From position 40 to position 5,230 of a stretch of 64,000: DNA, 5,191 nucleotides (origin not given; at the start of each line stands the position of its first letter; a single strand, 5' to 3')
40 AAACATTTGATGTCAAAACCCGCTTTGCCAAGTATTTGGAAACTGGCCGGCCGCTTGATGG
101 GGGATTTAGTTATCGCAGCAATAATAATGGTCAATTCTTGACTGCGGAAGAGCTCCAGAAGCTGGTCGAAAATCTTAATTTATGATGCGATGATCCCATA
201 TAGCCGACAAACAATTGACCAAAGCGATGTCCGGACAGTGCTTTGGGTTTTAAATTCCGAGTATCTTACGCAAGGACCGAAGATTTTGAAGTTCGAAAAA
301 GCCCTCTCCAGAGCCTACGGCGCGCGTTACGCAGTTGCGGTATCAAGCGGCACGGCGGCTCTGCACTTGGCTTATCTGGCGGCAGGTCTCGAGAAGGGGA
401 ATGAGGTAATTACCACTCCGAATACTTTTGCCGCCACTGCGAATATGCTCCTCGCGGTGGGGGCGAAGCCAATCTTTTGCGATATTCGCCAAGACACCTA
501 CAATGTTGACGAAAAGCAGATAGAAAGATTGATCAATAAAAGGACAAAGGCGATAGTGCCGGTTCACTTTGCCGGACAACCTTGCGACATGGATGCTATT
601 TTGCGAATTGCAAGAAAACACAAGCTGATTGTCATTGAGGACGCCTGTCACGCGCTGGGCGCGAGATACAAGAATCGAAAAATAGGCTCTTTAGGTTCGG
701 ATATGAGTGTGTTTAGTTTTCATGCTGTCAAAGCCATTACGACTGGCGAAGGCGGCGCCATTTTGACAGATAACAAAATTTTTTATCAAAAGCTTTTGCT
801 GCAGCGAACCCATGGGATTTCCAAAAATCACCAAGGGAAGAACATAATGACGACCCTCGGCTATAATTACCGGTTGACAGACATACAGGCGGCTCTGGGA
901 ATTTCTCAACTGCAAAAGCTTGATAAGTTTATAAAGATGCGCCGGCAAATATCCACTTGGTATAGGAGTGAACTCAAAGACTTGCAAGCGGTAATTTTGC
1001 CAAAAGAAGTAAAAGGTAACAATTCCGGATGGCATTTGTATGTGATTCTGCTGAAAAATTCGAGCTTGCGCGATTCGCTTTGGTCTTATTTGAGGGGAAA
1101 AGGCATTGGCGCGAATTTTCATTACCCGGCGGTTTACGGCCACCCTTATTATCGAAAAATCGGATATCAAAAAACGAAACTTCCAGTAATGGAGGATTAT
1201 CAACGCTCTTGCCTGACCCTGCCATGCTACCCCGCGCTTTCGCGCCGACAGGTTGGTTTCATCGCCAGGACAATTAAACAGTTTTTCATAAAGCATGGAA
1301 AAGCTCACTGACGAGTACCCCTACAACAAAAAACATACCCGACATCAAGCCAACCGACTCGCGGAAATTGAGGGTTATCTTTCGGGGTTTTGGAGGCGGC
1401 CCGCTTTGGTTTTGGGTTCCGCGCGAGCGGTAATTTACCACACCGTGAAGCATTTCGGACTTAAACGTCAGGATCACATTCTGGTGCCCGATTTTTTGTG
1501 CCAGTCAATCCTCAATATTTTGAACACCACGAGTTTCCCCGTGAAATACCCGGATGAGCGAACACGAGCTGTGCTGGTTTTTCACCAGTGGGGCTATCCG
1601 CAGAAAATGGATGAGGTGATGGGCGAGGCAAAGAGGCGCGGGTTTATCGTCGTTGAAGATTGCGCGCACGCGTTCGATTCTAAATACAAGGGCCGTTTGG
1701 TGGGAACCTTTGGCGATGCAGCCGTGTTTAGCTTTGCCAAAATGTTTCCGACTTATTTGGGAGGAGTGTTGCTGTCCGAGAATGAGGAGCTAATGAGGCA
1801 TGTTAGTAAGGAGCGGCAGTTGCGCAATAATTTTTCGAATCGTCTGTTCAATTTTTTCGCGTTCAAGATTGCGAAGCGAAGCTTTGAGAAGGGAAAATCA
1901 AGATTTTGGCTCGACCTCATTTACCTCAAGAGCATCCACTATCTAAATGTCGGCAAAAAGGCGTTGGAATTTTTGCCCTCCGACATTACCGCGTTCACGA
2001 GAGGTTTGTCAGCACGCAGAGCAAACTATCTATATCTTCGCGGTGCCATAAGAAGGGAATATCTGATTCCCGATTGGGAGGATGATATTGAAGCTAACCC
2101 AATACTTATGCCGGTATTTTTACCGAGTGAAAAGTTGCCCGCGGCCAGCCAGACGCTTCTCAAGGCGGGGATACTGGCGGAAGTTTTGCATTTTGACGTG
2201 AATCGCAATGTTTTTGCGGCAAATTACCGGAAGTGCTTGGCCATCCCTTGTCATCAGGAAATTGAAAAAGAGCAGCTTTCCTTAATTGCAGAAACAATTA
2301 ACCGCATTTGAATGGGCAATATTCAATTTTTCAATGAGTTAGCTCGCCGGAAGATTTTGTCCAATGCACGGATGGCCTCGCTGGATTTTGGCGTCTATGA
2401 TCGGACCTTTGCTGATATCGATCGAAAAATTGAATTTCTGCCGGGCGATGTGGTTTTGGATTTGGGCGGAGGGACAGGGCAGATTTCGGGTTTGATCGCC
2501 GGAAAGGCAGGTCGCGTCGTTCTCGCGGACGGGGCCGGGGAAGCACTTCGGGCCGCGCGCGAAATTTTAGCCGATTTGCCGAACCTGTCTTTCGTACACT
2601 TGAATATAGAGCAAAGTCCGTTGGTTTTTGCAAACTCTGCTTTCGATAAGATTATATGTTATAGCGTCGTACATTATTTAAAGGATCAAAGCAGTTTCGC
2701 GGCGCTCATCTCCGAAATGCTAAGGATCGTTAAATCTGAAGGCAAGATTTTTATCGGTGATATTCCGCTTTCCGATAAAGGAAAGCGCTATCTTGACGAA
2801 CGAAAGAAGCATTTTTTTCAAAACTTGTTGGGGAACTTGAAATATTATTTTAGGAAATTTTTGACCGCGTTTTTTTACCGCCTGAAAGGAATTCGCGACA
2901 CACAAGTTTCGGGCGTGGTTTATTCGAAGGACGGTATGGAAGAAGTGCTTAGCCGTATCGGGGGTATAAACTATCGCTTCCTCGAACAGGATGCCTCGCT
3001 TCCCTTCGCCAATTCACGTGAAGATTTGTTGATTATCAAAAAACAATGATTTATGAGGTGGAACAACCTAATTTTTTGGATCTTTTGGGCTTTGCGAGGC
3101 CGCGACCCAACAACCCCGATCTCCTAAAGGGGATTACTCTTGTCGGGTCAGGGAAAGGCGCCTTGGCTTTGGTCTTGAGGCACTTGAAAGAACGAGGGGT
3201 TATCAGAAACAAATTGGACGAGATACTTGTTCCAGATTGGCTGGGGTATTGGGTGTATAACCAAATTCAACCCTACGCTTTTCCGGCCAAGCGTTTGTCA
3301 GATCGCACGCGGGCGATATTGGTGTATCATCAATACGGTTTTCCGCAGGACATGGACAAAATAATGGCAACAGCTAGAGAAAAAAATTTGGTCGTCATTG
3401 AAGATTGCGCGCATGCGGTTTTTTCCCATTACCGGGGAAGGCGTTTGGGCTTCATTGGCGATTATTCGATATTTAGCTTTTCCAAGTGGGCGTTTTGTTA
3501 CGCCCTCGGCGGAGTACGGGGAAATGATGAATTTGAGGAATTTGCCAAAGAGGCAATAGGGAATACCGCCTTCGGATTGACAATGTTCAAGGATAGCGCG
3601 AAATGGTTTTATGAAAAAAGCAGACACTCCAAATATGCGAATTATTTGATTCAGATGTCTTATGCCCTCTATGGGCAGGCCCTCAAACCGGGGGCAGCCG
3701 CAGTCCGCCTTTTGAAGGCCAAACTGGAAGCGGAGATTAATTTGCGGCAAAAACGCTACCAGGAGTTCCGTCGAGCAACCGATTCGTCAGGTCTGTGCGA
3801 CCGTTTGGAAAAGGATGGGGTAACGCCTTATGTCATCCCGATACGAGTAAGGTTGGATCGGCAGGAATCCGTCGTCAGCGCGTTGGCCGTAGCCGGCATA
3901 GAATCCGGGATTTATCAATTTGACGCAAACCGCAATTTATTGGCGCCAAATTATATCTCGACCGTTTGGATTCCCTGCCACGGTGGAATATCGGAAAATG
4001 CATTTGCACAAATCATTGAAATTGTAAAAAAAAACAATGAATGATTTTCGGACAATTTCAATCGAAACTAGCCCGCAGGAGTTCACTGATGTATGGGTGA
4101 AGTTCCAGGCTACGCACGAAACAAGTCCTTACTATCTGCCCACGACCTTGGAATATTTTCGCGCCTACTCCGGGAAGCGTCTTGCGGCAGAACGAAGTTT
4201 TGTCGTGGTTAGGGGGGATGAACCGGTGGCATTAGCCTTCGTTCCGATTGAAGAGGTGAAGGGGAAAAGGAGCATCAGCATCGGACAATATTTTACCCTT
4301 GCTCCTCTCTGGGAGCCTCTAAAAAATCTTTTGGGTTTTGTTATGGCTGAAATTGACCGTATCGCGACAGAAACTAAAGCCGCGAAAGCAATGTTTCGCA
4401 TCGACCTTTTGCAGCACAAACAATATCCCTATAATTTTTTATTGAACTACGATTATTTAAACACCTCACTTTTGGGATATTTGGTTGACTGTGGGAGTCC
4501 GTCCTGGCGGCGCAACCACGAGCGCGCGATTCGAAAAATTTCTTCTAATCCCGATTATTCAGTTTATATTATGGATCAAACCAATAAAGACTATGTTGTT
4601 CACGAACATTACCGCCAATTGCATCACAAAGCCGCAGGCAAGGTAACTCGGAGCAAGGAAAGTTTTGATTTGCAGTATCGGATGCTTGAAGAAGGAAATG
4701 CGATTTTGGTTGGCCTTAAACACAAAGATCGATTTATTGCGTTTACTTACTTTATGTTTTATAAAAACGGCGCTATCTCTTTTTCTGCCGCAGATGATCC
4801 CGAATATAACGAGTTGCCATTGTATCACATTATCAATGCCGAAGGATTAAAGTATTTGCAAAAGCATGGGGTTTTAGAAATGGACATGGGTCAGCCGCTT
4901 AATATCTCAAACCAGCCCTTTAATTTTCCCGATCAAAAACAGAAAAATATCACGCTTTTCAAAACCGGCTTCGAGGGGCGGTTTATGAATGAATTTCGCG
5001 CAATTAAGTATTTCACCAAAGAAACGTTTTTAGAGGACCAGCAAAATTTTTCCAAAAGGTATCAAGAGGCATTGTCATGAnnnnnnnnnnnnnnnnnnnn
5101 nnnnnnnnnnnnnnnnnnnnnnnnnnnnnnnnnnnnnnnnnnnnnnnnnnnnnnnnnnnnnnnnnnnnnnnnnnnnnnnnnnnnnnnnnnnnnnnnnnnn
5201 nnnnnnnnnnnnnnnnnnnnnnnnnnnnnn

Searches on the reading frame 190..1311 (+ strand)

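Call 9: search_protein_families(library=pfam, proteins=[window:190-1311:+], max_evalue=0.001)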
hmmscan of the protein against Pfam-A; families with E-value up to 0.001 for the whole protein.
window:190-1311:+ (373 aa): 5 families
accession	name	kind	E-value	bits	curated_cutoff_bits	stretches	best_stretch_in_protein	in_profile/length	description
PF01041.23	DegT_DnrJ_EryC1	-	1.8e-122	409.5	19.8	1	8-361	2-358/360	DegT/DnrJ/EryC1/StrS aminotransferase family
PF01053.26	Cys_Met_Meta_PP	-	1e-10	41.2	27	1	30-176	52-195/381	Cys/Met metabolism PLP-dependent enzyme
PF00155.27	Aminotran_1_2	-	2.9e-07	30.4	19.7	1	32-159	44-193/361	Aminotransferase class I and II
PF01212.27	Beta_elim_lyase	-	1.1e-06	28.7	27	1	28-268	30-271/288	Beta-eliminating lyase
PF00266.25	Aminotran_5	-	8e-05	22.2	21.5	1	49-178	65-200/371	Aminotransferase class-V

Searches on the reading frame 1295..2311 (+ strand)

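Call 9: search_protein_families(library=pfam, proteins=[window:1295-2311:+], max_evalue=0.001)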
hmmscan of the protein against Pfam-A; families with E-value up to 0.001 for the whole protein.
window:1295-2311:+ (338 aa): 1 family
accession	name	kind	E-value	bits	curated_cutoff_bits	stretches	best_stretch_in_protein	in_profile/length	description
PF01041.23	DegT_DnrJ_EryC1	-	8.4e-20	71.7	19.8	1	88-171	111-196/360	DegT/DnrJ/EryC1/StrS aminotransferase family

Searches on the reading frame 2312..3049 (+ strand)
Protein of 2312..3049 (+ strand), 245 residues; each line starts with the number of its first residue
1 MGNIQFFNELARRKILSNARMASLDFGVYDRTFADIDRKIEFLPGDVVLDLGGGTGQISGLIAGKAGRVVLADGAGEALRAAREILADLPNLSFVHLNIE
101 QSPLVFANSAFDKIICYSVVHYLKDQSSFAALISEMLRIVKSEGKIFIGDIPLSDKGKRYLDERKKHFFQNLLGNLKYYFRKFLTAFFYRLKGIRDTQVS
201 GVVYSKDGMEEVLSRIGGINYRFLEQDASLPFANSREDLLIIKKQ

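Call 9: search_protein_families(library=pfam, proteins=[window:2312-3049:+], max_evalue=0.001)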
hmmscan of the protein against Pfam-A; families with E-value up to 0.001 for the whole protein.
window:2312-3049:+ (245 aa): 8 families
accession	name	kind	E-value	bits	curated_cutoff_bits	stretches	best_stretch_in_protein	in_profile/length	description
PF13649.12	Methyltransf_25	-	7.3e-15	55.9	27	1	48-144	1-97/97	Methyltransferase domain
PF08241.18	Methyltransf_11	-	8.2e-14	52.5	21.2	1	49-148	1-95/95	Methyltransferase domain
PF13847.12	Methyltransf_31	-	4.2e-13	49.7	27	1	45-152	4-113/145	Methyltransferase domain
PF08242.18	Methyltransf_12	-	4.3e-10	40.6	30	1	49-138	1-93/98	Methyltransferase domain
PF05401.17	NodS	-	3.6e-06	27.4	24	1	48-149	47-145/201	Nodulation protein S (NodS)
PF01209.24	Ubie_methyltran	-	1.5e-05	24.9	20.1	1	36-176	39-177/233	ubiE/COQ5 methyltransferase family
PF13489.12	Methyltransf_23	-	7.6e-05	22.9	27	1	39-156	12-124/164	Methyltransferase domain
PF05175.20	MTS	-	0.00084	19.5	23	0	46-148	33-138/170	Methyltransferase small domain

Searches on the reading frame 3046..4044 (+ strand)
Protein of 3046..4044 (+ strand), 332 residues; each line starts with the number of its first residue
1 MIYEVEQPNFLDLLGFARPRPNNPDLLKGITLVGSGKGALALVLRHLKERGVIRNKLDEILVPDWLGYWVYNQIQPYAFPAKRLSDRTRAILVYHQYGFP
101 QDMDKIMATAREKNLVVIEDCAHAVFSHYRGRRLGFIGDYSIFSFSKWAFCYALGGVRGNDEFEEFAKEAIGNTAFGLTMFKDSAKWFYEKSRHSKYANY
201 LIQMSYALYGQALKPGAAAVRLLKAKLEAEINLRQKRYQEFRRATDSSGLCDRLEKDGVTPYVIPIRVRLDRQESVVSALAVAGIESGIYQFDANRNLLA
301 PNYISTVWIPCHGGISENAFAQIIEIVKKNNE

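Call 9: search_protein_families(library=pfam, proteins=[window:3046-4044:+], max_evalue=0.001)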
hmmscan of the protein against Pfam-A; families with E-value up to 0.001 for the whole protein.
window:3046-4044:+ (332 aa): 1 family
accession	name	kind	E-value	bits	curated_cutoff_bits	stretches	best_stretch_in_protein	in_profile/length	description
PF01041.23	DegT_DnrJ_EryC1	-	8e-19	68.5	19.8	1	84-290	109-306/360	DegT/DnrJ/EryC1/StrS aminotransferase family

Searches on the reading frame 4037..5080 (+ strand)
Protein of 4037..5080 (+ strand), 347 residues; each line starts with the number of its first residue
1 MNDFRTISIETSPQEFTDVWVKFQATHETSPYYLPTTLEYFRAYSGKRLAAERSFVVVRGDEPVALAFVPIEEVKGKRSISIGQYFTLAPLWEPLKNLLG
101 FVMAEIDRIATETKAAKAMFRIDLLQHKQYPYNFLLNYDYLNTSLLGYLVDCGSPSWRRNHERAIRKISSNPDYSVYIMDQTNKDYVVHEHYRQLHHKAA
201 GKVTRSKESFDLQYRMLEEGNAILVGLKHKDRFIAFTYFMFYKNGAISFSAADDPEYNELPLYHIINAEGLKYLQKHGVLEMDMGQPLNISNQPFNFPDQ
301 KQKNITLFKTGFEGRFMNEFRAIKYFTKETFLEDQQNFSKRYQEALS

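Call 9: search_protein_families(library=pfam, proteins=[window:4037-5080:+], max_evalue=0.001)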
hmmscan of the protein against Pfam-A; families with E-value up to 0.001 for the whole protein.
window:4037-5080:+ (347 aa): 1 family
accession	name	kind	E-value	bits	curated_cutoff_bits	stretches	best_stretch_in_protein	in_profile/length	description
PF13480.13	Acetyltransf_6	-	4e-09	37.2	22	1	156-286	2-136/143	Acetyltransferase (GNAT) domain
